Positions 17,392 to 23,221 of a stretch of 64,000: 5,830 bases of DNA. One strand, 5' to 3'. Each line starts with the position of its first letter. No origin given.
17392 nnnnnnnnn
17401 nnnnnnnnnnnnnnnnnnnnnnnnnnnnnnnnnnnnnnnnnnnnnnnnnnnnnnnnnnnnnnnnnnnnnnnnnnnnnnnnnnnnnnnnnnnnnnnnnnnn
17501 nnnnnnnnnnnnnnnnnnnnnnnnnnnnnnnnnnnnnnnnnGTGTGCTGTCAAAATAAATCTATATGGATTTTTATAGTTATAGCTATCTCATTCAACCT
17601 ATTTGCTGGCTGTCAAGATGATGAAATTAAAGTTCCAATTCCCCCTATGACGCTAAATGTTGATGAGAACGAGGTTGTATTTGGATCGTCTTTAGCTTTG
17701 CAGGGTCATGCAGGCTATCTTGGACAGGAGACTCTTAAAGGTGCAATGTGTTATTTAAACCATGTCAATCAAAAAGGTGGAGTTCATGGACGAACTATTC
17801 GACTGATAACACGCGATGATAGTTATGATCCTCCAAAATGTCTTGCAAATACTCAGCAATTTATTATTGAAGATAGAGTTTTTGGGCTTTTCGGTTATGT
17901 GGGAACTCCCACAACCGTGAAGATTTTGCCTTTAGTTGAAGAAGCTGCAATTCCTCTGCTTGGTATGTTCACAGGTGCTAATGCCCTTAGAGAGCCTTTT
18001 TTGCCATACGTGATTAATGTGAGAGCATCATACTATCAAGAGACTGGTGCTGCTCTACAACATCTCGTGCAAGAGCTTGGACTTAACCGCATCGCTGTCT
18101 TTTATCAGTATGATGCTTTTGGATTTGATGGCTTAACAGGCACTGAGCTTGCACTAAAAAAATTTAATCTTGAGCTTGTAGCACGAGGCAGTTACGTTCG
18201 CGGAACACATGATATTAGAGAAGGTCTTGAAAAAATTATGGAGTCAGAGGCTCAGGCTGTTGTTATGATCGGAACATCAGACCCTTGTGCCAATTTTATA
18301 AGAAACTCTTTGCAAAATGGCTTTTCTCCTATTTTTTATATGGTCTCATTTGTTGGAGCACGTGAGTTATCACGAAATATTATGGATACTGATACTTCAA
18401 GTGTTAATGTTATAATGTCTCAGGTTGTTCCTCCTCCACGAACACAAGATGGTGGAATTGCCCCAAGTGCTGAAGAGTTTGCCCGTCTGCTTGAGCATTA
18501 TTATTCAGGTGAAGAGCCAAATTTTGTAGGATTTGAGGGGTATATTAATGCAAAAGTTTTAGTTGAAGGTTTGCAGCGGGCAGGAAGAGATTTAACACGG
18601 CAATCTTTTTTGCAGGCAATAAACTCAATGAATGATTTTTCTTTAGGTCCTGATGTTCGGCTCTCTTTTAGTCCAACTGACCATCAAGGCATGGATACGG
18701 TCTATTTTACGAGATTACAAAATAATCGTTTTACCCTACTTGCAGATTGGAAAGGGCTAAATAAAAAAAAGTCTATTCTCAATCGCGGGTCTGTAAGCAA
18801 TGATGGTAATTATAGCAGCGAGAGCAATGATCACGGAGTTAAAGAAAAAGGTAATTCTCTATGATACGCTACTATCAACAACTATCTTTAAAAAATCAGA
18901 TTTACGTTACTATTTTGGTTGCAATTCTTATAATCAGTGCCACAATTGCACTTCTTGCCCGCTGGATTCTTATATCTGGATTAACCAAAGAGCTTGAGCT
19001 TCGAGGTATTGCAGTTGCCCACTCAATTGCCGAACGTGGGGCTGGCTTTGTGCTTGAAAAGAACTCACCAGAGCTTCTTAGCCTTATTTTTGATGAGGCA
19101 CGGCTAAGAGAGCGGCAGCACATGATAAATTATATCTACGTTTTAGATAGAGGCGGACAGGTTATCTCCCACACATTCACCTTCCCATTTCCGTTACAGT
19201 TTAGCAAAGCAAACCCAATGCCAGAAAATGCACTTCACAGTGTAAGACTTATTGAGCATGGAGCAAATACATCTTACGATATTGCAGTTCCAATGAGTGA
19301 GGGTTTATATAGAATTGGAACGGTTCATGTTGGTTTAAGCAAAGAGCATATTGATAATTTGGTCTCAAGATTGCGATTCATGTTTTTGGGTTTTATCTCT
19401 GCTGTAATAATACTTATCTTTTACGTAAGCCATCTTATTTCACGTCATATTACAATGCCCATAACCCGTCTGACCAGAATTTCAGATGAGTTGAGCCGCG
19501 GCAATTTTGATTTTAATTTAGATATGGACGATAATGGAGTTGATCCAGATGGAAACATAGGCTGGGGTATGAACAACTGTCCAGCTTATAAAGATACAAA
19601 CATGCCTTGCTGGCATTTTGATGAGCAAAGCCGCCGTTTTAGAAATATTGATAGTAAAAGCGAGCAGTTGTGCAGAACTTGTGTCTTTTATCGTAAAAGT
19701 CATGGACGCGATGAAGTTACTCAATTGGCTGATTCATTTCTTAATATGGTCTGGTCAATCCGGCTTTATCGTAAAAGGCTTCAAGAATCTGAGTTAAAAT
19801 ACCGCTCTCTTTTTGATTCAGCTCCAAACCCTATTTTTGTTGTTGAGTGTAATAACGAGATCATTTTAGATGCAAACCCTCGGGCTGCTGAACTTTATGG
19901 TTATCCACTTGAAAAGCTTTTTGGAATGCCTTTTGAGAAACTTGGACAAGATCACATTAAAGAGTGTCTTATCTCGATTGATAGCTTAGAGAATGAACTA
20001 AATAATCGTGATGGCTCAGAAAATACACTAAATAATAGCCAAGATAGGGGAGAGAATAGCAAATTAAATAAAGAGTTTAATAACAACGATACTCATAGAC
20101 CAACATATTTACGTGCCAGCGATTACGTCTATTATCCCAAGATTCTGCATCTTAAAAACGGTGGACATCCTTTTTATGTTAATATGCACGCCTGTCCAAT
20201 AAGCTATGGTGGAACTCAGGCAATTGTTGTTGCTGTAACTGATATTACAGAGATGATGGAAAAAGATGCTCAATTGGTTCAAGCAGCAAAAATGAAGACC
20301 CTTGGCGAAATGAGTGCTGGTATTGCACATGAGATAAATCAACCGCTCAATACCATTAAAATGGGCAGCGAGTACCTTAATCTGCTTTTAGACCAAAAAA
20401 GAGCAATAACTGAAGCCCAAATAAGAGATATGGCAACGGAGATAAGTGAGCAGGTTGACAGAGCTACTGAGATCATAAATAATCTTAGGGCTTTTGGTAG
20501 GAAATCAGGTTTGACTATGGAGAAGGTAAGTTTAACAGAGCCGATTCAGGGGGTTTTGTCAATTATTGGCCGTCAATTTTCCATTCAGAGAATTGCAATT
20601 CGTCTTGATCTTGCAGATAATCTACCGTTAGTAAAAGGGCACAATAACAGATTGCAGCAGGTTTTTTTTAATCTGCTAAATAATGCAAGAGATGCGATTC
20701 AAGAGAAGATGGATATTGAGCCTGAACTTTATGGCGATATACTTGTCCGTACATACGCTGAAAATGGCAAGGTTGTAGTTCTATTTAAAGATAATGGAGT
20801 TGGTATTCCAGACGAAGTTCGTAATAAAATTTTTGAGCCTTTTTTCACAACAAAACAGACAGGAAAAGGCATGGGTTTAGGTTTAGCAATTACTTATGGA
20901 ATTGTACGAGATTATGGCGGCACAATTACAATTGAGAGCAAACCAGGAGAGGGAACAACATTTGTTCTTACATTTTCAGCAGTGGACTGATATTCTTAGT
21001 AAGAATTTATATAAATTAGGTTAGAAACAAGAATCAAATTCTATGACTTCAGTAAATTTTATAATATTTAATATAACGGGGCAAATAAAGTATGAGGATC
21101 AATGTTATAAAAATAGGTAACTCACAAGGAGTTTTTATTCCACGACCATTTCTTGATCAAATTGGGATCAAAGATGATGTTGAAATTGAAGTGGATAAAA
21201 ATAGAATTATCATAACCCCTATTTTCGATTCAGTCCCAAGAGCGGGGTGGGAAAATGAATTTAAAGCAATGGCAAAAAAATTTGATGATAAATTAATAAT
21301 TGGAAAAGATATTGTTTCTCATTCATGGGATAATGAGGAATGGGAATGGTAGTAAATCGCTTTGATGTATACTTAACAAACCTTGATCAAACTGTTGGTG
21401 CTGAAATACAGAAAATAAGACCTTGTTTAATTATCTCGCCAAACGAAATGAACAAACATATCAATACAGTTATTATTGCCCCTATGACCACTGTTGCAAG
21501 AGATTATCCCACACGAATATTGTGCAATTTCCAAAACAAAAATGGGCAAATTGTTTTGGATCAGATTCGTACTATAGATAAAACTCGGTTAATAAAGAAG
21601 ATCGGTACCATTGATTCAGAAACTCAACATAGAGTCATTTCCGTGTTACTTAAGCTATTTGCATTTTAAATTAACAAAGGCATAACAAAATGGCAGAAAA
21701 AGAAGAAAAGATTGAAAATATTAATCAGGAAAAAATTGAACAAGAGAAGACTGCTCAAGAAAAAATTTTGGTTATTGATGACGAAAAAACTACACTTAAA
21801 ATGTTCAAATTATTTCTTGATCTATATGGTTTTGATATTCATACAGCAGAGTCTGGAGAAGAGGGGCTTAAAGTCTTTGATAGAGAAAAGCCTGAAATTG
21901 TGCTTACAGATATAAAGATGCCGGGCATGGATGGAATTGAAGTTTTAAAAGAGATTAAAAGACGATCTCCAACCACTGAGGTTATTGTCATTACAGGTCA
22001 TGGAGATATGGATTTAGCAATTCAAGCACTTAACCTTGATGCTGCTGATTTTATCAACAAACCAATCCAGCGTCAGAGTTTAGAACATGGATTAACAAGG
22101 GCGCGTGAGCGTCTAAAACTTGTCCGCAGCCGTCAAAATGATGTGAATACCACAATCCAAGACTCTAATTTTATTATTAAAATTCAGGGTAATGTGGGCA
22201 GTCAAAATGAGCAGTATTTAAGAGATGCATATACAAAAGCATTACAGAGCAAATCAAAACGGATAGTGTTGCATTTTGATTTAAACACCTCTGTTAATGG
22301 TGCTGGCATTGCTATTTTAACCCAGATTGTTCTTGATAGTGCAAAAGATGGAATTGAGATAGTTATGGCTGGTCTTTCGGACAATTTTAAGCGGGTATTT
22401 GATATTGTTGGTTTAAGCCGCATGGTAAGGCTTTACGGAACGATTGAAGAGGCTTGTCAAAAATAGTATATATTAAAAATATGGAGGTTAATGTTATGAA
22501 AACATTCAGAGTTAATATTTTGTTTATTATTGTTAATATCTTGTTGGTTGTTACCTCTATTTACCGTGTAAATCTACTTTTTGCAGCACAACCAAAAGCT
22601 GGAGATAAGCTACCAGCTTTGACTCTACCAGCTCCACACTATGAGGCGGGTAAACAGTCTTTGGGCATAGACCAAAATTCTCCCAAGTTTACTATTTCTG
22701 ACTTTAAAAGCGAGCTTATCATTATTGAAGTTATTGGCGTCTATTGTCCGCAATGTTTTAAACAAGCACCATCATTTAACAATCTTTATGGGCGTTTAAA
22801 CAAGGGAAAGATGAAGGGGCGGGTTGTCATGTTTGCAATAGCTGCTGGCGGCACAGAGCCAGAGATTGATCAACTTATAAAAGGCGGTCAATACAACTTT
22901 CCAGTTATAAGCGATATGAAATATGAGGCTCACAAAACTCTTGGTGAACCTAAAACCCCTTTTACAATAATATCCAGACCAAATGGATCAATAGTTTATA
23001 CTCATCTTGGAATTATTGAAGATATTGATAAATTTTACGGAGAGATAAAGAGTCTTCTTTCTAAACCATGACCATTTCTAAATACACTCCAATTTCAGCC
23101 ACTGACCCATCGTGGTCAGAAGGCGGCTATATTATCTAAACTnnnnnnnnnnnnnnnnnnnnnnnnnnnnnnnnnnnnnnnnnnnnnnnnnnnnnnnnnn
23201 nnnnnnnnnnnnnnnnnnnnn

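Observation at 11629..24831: Uncharacterised redox/ligand-sensing module wrapped around a selenocysteine formate dehydrogenase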

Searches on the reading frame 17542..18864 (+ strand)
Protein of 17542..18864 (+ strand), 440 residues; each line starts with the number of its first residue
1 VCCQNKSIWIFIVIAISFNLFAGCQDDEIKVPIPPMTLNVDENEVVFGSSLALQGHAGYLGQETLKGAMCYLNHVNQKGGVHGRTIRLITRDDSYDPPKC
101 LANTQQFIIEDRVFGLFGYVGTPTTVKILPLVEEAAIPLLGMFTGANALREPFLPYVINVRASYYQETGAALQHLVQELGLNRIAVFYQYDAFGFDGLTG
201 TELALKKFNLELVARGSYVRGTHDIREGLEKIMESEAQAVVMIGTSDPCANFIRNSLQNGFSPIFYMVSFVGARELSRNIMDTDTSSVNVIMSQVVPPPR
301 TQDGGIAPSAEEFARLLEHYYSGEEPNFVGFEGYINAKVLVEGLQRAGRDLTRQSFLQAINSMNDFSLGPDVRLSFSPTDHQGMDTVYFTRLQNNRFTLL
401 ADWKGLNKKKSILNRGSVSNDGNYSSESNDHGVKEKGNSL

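Call 3: search_protein_families(library=pfam, proteins=[window:17542-18864:+], max_evalue=0.01)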
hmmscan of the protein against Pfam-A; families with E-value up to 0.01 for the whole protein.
window:17542-18864:+ (440 aa): 3 families
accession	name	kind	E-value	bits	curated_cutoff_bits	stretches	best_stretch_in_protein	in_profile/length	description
PF13458.12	Peripla_BP_6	-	7.8e-54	184.1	31.7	1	45-394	2-340/343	Periplasmic binding protein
PF01094.35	ANF_receptor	-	2.8e-10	40.2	25.4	1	73-263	11-204/353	Receptor family ligand binding region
PF13433.12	Peripla_BP_5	-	1.6e-07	31.2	27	1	54-135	10-91/363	Periplasmic binding protein domain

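Call 6: search_protein_families(library=ncbifam, proteins=[window:17542-18864:+], max_evalue=0.01)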
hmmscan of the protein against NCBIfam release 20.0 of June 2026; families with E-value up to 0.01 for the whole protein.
window:17542-18864:+ (440 aa): 3 families
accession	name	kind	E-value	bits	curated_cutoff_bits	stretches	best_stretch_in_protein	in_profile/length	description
NF011933.0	PRK15404.1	subfamily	2e-08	33.7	477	1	48-282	30-262/370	high-affinity branched-chain amino acid ABC transporter substrate-binding protein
TIGR03407.1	urea_ABC_UrtA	exception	1.6e-06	27.3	492.75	1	72-135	28-91/361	urea ABC transporter substrate-binding protein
TIGR03669.1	urea_ABC_arch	equivalog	0.0017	17.4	494.8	1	58-137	14-93/375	urea ABC transporter substrate-binding protein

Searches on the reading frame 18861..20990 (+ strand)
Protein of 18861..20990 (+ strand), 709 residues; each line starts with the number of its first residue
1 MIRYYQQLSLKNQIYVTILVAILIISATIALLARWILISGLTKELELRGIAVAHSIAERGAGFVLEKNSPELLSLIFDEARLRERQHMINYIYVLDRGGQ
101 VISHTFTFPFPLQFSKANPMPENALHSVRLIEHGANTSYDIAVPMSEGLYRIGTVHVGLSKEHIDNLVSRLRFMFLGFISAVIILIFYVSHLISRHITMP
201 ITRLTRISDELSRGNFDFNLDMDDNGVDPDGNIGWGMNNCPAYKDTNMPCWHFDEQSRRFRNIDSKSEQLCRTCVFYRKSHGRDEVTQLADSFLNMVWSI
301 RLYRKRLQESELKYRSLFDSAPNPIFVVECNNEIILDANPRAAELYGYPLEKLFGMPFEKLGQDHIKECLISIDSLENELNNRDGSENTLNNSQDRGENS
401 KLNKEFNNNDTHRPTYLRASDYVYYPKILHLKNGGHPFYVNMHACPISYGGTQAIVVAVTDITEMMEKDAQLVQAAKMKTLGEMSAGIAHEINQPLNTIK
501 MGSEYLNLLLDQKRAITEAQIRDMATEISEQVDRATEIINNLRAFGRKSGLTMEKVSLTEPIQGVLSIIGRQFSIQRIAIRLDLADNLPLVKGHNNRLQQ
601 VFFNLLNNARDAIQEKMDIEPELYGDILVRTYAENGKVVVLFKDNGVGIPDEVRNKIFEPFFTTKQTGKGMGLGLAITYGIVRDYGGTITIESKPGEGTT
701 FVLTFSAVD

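Call 3: search_protein_families(library=pfam, proteins=[window:18861-20990:+], max_evalue=0.01)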
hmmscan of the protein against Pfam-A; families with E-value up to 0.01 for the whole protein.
window:18861-20990:+ (709 aa): 9 families
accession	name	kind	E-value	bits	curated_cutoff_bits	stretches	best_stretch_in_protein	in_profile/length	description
PF02518.31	HATPase_c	-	5.6e-24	85.2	26.4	1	594-706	2-108/111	Histidine kinase-, DNA gyrase B-, and HSP90-like ATPase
PF17203.10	sCache_3_2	-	2.6e-15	57.2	28.4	1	40-171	5-138/140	Single cache domain 3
PF00512.31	HisKA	-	7.2e-10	39.2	26.9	1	481-548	2-63/66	His Kinase A (phospho-acceptor) domain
PF13188.13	PAS_8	-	8.5e-10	38.6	21.8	1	313-363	2-48/65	PAS domain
PF13426.13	PAS_9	-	4e-07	30.7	27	1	322-464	1-103/103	PAS domain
PF00989.32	PAS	-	1.2e-05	25.7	22.6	1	313-358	2-46/113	PAS fold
PF08448.16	PAS_4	-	0.00012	22.7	23.1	0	318-360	1-42/110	PAS fold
PF14501.12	HATPase_c_5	-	0.00019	21.7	22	1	598-695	6-92/102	GHKL domain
PF00672.30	HAMP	-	0.00029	21.5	25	0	192-221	1-30/53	HAMP domain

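Call 6: search_protein_families(library=ncbifam, proteins=[window:18861-20990:+], max_evalue=0.01)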
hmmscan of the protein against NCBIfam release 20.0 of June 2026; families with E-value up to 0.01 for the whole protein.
window:18861-20990:+ (709 aa): 89 families (the best 25 are shown)
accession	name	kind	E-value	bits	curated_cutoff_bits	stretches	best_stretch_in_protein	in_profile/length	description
NF008468.0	PRK11360.1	equivalog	1.5e-55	188.7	646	1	455-705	370-606/616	two-component system sensor histidine kinase AtoS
NF046020.1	HisKinCckABruc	equivalog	2.2e-47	161.5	1000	1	438-702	437-702/868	cell cycle histidine kinase CckA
NF052573.1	HisKinEspAMyxo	equivalog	2.2e-44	151.6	1400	1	449-708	352-612/755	serine histidine kinase EspA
NF010411.0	PRK13837.1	equivalog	2.6e-44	151.4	647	1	466-704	435-672/828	two-component system VirA-like sensor kinase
NF052574.1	HisKinEspCMyxo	equivalog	6.9e-44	150.2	1200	1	434-705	368-635/785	serine histidine kinase EspC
NF010076.0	PRK13557.1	subfamily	1e-43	149.6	631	1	458-708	140-395/540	histidine kinase famiy protein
NF046026.1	HisKinCckACaul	equivalog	2.6e-40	138.2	1000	1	454-703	275-528/678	cell cycle histidine kinase CckA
NF047466.1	hybrid_RR_LvrB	exception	7.5e-40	137.2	500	1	464-705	135-374/377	hybrid histidine kinase/response regulator LvrB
NF007688.0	PRK10364.1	equivalog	2e-38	132.3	479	1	474-704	233-448/460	two-component system sensor histidine kinase ZraS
NF038348.1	T2SS_HK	subfamily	8.4e-37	126.8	450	2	523-705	396-571/574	histidine kinase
NF047497.1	HK_LIC_12097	equivalog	3e-33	115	500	1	450-704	119-363/367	LIC_12097 family sensor histidine kinase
NF041777.1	sens_FixL_Rhizob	equivalog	3.3e-33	115.1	850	1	464-707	245-481/485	sensor protein FixL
NF047794.1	HisKinPtgB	equivalog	2.3e-32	112.1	1000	1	469-707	430-655/656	two-component system sensor histidine kinase PgtB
NF046044.1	PnpS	equivalog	5.7e-32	111.2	400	1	429-705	127-389/390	two-component system histidine kinase PnpS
NF040750.1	tetrathio_HK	equivalog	2.1e-31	109.1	750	1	464-695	321-542/555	tetrathionate respiration histidine kinase TtrS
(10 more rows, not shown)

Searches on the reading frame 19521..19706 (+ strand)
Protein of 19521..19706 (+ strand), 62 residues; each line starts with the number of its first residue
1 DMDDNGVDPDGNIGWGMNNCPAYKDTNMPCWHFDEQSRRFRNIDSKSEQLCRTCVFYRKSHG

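Call 35: search_protein_families(library=pfam, proteins=[window:19521-19706:+], max_evalue=0.1)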
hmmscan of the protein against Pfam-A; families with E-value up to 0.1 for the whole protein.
window:19521-19706:+ (62 aa): 1 family
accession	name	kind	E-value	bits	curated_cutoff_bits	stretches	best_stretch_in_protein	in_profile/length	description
PF11624.13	M157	-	0.068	13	25.7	1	11-57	26-72/256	MHC class I-like protein M157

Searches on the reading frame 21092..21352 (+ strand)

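Call 4: search_protein_families(library=pfam, proteins=[window:21092-21352:+], max_evalue=0.01)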
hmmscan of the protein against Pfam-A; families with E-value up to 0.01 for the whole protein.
window:21092-21352:+ (86 aa): 1 family
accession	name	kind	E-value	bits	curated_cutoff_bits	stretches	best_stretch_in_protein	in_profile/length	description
PF04014.23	MazE_antitoxin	-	1.1e-08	35.3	24.7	1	6-44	2-43/48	Antidote-toxin recognition MazE, bacterial antitoxin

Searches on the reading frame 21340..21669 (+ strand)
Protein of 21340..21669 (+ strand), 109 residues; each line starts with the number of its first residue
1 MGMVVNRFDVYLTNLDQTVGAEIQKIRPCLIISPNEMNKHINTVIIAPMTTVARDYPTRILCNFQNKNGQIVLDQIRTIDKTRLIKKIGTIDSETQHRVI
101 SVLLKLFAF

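Call 4: search_protein_families(library=pfam, proteins=[window:21340-21669:+], max_evalue=0.01)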
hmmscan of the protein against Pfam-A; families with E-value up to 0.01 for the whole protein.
window:21340-21669:+ (109 aa): 1 family
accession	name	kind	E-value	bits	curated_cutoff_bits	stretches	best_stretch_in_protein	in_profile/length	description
PF02452.23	PemK_toxin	-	5.6e-29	101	23.1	1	7-106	2-108/109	PemK-like, MazF-like toxin of type II toxin-antitoxin system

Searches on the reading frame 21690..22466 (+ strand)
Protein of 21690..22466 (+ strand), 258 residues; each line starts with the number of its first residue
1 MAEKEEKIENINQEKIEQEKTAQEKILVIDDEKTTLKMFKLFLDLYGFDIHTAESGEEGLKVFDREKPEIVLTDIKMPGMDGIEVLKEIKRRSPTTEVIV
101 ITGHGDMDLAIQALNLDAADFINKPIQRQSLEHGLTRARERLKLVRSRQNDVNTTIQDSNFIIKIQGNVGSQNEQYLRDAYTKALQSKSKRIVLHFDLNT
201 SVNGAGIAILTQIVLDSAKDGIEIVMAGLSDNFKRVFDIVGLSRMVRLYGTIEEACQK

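Call 3: search_protein_families(library=pfam, proteins=[window:21690-22466:+], max_evalue=0.01)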
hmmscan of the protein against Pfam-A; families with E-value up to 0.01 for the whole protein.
window:21690-22466:+ (258 aa): 3 families
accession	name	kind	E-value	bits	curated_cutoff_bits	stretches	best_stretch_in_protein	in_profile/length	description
PF00072.30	Response_reg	-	7.2e-32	110.3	30.2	1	26-133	1-108/111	Response regulator receiver domain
PF01740.26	STAS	-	2.3e-13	50.3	22.6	1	152-255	2-106/106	STAS domain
PF13466.11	STAS_2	-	0.0003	21.3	29.2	1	163-242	1-79/80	STAS domain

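Call 6: search_protein_families(library=ncbifam, proteins=[window:21690-22466:+], max_evalue=0.01)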
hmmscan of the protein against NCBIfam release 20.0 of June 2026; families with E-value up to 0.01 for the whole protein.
window:21690-22466:+ (258 aa): 107 families (the best 25 are shown)
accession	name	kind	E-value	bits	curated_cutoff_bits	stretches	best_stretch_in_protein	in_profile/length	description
NF006900.1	PRK09390.1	equivalog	1.9e-27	96.1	255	1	22-153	3-134/203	response regulator FixJ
NF053512.1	nitric_RR_NosR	exception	1.4e-26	93.5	400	1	26-150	1-126/422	response regulator c-di-GMP phosphodiesterase, NosR family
NF045505.1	RR_RssB_Pseudo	equivalog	1.7e-26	93.2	700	1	23-159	5-148/394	two-component system response regulator RssB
NF008469.0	PRK11361.1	equivalog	3.1e-25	88.8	714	1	21-149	2-129/461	acetoacetate metabolism transcriptional regulator AtoC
NF051870.1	NAssimRespRegNtrX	equivalog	3.3e-24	85.6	600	1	25-187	3-161/452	nitrogen assimilation response regulator NtrX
NF011695.0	PRK15115.1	equivalog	6.8e-24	84.4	763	1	23-141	6-124/445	two-component system response regulator GlrR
NF047793.1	ResRegPgtA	equivalog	3.3e-23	82.2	650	1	21-151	3-134/414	two-component system response regulator PgtA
NF040689.1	MtrAB_MtrA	equivalog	4.1e-23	81.9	300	1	26-175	1-143/219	MtrAB system response regulator MtrA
NF045944.1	ResRegRpaBCyano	equivalog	2.5e-22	79.4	330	1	27-162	1-137/229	response regulator transcription factor RpaB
NF040749.1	tetrathio_RR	equivalog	2.5e-21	76.3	290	1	26-144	2-120/191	tetrathionate respiration response regulator TtrR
NF007135.0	PRK09581.1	equivalog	3e-21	75.8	474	1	25-155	4-135/457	PleD family two-component system response regulator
NF052313.1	T9SS_RR_PorX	equivalog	3.5e-21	75.5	300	1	25-150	2-127/513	T9SS response regulator signal transducer PorX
NF041946.1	LuxO_transreg_Vib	equivalog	1.7e-20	73.3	800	1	29-171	2-138/463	quorum-sensing sigma-54 dependent transcriptional regulator LuxO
NF008176.1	PRK10923.1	equivalog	3.9e-20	71.9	620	1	24-138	4-118/469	nitrogen regulation protein NR(I)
NF040534.1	resp_reg_YycF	equivalog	6.7e-20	71.3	340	1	25-166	2-136/231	response regulator YycF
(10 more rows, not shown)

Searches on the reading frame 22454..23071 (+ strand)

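Call 3: search_protein_families(library=pfam, proteins=[window:22454-23071:+], max_evalue=0.01)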
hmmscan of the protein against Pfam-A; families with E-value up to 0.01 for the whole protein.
window:22454-23071:+ (205 aa): 3 families
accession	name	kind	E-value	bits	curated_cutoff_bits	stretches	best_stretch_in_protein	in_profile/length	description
PF08534.16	Redoxin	-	1.4e-07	31.8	26.6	1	48-187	1-135/148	Redoxin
PF00578.27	AhpC-TSA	-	2.2e-07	31.3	26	1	50-182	2-123/124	AhpC/TSA family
PF13905.12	Thioredoxin_8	-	0.0016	19.2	27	1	93-180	8-94/94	Thioredoxin-like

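Call 6: search_protein_families(library=ncbifam, proteins=[window:22454-23071:+], max_evalue=0.01)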
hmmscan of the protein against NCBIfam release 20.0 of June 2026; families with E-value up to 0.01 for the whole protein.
window:22454-23071:+ (205 aa): 2 families
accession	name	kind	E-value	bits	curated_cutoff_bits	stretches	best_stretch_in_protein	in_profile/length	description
NF002854.0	PRK03147.1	subfamily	1.6e-11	44.4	170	1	17-194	8-168/176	thiol-disulfide oxidoreductase ResA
NF041202.1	StoA_CxxC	exception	0.00019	21.3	210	1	89-187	55-151/163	endospore biogenesis thiol-disulfide oxidoreductase StoA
